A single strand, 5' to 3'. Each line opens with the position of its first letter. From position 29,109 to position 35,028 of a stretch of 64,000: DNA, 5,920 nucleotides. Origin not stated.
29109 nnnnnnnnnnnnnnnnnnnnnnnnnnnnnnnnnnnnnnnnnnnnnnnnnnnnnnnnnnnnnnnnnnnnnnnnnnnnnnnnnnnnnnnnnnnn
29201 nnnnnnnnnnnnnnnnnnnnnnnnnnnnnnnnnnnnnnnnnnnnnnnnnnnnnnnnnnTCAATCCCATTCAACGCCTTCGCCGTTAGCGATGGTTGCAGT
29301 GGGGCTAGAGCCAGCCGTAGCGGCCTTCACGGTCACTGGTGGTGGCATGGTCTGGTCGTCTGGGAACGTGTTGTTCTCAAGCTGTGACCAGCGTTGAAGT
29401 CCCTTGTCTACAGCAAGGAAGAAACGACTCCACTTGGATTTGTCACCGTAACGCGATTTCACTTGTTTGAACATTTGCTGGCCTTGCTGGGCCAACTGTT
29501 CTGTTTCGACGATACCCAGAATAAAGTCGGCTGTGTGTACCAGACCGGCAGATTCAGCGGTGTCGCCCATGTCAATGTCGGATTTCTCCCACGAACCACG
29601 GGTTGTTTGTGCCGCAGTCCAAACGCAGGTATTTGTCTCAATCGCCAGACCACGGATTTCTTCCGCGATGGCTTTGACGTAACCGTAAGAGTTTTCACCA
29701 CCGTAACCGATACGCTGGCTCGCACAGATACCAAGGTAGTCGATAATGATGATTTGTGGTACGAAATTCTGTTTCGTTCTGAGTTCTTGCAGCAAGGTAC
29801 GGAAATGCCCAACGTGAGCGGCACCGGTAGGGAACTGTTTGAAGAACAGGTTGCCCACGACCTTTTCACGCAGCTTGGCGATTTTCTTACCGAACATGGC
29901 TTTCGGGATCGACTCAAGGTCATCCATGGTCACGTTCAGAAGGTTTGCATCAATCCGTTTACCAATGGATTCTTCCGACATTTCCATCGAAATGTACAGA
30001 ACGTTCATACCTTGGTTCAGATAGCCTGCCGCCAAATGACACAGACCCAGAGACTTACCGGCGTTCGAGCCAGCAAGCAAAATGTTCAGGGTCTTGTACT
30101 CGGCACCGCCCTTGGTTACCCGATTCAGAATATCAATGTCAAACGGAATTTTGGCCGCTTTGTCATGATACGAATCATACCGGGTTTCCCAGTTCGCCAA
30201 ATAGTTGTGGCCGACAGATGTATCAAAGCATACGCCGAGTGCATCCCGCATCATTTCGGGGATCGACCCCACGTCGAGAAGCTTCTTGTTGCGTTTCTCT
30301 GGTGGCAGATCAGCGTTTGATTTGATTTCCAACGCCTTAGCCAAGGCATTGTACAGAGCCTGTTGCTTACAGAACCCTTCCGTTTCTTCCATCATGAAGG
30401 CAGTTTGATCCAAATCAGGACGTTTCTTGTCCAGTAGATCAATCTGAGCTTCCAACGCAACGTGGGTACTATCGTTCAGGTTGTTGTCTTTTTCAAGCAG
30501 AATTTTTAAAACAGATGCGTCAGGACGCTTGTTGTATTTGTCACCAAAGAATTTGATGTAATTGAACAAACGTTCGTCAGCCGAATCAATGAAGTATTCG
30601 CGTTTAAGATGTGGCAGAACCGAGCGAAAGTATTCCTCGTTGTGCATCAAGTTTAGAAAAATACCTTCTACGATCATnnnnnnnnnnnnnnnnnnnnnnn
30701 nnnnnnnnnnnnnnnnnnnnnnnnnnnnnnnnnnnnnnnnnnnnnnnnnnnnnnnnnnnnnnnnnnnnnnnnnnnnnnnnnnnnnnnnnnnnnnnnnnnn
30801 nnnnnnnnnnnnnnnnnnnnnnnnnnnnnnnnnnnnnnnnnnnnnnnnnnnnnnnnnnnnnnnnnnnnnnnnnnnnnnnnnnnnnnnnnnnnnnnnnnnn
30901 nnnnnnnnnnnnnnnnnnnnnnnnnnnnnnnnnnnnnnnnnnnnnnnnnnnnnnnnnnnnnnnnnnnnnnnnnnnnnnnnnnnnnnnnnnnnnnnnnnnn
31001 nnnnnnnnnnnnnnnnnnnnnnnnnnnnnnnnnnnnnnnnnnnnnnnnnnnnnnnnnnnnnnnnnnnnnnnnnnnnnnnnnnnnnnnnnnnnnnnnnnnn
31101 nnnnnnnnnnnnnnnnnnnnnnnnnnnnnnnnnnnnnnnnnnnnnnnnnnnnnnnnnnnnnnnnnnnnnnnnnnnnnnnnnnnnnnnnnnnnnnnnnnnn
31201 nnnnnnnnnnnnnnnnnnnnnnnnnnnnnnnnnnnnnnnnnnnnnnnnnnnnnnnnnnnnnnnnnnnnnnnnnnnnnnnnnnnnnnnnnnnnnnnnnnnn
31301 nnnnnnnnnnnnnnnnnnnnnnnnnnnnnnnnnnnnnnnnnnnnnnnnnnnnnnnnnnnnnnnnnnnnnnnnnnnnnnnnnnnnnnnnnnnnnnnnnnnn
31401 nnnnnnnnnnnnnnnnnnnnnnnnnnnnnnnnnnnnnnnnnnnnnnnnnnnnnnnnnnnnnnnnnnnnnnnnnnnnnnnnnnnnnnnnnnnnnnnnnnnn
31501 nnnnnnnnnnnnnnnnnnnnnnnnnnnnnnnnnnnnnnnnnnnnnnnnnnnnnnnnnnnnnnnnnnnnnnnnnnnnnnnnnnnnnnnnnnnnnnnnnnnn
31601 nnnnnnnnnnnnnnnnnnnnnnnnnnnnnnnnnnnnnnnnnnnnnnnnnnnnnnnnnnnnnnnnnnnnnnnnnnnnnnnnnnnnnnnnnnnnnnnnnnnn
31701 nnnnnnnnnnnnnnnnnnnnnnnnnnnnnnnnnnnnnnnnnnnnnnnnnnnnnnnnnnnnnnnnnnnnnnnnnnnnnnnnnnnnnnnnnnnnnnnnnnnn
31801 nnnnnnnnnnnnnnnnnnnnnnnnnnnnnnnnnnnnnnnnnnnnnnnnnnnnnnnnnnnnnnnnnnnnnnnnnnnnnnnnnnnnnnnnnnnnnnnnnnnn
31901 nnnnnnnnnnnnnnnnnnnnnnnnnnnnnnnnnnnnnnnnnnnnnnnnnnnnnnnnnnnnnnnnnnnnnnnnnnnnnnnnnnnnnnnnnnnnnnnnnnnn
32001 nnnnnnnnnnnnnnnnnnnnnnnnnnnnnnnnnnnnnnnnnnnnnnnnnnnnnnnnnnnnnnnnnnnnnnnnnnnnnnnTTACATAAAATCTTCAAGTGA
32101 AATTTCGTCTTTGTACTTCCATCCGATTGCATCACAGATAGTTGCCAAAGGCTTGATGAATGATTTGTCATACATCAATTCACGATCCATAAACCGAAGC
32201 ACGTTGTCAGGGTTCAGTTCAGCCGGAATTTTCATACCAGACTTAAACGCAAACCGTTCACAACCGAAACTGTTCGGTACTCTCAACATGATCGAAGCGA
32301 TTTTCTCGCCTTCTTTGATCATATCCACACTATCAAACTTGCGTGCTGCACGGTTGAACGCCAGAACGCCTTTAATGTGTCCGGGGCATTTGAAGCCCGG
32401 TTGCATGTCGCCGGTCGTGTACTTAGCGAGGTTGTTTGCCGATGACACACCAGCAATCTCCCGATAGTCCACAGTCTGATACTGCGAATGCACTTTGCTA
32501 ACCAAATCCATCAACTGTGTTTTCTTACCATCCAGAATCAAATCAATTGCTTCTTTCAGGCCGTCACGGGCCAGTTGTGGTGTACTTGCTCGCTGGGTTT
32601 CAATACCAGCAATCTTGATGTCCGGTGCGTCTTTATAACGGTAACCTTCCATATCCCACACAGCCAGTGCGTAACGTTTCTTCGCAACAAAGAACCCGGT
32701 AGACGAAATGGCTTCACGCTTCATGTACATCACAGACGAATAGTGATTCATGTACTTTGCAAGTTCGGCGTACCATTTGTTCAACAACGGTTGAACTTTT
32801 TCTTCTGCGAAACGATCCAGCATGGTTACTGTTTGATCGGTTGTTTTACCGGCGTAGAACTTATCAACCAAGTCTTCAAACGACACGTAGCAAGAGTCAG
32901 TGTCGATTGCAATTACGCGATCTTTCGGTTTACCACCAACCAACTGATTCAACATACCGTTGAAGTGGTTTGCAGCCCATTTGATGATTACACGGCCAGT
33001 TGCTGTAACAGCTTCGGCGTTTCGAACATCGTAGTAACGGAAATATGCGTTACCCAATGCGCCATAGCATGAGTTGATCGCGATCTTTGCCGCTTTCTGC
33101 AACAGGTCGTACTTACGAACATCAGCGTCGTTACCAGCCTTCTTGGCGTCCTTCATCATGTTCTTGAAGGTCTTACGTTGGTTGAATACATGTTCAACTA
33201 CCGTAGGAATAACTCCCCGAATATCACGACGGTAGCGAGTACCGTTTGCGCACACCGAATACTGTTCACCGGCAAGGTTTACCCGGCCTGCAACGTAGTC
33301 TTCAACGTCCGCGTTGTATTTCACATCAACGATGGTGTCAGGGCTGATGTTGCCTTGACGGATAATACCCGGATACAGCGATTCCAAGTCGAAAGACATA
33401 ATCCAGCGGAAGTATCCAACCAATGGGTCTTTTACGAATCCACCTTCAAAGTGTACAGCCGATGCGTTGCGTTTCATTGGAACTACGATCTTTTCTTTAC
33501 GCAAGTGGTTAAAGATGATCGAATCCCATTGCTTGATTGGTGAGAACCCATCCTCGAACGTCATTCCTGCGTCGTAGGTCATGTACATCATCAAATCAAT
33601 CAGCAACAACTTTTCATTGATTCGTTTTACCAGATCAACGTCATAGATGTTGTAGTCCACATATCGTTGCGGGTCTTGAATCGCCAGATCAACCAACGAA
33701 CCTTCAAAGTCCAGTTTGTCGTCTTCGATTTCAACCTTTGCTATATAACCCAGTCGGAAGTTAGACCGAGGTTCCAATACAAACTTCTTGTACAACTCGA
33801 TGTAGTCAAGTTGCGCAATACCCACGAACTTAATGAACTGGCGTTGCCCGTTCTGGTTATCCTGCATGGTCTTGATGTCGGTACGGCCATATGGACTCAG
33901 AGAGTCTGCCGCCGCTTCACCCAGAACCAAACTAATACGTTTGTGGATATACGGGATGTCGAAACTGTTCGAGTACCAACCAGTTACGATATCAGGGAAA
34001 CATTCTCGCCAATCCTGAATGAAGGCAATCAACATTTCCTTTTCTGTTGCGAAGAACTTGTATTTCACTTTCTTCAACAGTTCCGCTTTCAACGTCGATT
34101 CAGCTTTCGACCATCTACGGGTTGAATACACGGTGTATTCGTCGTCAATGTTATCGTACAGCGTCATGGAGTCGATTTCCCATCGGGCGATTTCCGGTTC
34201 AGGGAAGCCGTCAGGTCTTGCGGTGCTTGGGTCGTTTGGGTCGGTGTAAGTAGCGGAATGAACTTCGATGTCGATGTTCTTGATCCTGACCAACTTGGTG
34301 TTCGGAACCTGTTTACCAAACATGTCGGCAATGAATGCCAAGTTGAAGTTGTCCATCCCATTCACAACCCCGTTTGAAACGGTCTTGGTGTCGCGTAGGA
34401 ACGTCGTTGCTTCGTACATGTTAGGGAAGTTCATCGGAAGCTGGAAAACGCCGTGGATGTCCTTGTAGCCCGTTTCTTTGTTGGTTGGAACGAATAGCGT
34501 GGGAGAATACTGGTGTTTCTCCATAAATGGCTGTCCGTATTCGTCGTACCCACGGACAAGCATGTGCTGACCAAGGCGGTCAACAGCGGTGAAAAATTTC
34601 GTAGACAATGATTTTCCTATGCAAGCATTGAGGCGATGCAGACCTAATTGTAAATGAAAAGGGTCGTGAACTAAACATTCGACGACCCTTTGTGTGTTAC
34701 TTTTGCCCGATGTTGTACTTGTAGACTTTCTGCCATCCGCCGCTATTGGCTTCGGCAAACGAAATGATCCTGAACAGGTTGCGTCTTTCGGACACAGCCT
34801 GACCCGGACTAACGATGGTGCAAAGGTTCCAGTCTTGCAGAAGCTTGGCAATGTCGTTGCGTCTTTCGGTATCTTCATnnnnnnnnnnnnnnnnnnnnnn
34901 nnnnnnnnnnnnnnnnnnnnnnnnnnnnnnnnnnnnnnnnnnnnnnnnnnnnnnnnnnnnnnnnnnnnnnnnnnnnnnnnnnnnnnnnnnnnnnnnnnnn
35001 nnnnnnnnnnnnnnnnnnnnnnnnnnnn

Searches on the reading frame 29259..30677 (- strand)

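Call 44: search_protein_families(library=phrogs, proteins=[window:29259-30677:-], max_evalue=0.00001)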
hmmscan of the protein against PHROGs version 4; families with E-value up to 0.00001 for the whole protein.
window:29259-30677:- (472 aa): 3 families
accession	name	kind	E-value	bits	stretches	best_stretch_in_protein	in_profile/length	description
phrog_19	-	DNA, RNA and nucleotide metabolism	2.8e-113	381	1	6-444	167-592/621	DnaB-like replicative helicase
phrog_239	-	DNA, RNA and nucleotide metabolism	1.5e-17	64.8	1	175-441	337-607/801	DNA primase/helicase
phrog_243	-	DNA, RNA and nucleotide metabolism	1.1e-13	51.8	1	191-413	31-246/273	DnaB-like replicative helicase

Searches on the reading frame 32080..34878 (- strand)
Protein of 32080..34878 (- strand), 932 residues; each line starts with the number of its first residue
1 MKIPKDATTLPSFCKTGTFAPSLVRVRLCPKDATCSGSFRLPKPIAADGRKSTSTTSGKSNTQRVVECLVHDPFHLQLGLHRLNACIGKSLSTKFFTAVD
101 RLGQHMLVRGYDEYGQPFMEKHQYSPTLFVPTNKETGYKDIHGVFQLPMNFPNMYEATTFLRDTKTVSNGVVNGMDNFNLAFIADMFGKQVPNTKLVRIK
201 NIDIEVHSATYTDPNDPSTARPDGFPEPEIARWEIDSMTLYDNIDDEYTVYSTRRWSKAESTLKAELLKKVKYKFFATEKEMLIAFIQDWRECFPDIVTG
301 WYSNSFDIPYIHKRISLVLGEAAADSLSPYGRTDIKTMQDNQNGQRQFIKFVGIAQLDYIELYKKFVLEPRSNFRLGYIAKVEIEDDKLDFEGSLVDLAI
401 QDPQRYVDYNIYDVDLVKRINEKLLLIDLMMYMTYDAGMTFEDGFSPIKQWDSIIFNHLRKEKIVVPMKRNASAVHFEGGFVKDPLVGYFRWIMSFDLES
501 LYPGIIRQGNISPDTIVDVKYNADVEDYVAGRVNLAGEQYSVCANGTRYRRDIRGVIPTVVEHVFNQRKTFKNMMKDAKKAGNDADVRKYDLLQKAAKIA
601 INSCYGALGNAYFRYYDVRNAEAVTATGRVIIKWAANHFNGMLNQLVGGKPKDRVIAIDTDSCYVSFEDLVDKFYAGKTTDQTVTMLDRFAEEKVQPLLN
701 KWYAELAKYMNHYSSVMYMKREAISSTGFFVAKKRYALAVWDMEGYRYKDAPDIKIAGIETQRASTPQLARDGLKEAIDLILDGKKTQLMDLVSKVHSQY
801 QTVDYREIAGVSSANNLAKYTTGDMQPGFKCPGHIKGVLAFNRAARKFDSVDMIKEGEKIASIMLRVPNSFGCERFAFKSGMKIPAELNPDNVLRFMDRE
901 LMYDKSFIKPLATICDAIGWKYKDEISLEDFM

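Call 44: search_protein_families(library=phrogs, proteins=[window:32080-34878:-], max_evalue=0.00001)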
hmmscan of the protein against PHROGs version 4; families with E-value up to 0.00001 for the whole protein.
window:32080-34878:- (932 aa): 7 families
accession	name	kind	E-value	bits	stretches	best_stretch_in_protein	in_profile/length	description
phrog_262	-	DNA, RNA and nucleotide metabolism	7.6e-273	908.6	1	92-932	6-851/856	DNA polymerase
phrog_2062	-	DNA, RNA and nucleotide metabolism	5.2e-148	494.7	1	93-582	2-489/502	DNA polymerase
phrog_1918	-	DNA, RNA and nucleotide metabolism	2.3e-120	403.2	1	584-932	29-380/382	DNA polymerase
phrog_27191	-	DNA, RNA and nucleotide metabolism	4.1e-17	63.6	1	593-664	42-113/230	DNA polymerase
phrog_2927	-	DNA, RNA and nucleotide metabolism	1.2e-11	44.7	1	559-643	116-200/710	DNA polymerase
phrog_3011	-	DNA, RNA and nucleotide metabolism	3.2e-08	33.8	0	258-315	206-262/576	DNA polymerase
phrog_1252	-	DNA, RNA and nucleotide metabolism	1.4e-06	28.1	1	563-632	384-438/663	DNA polymerase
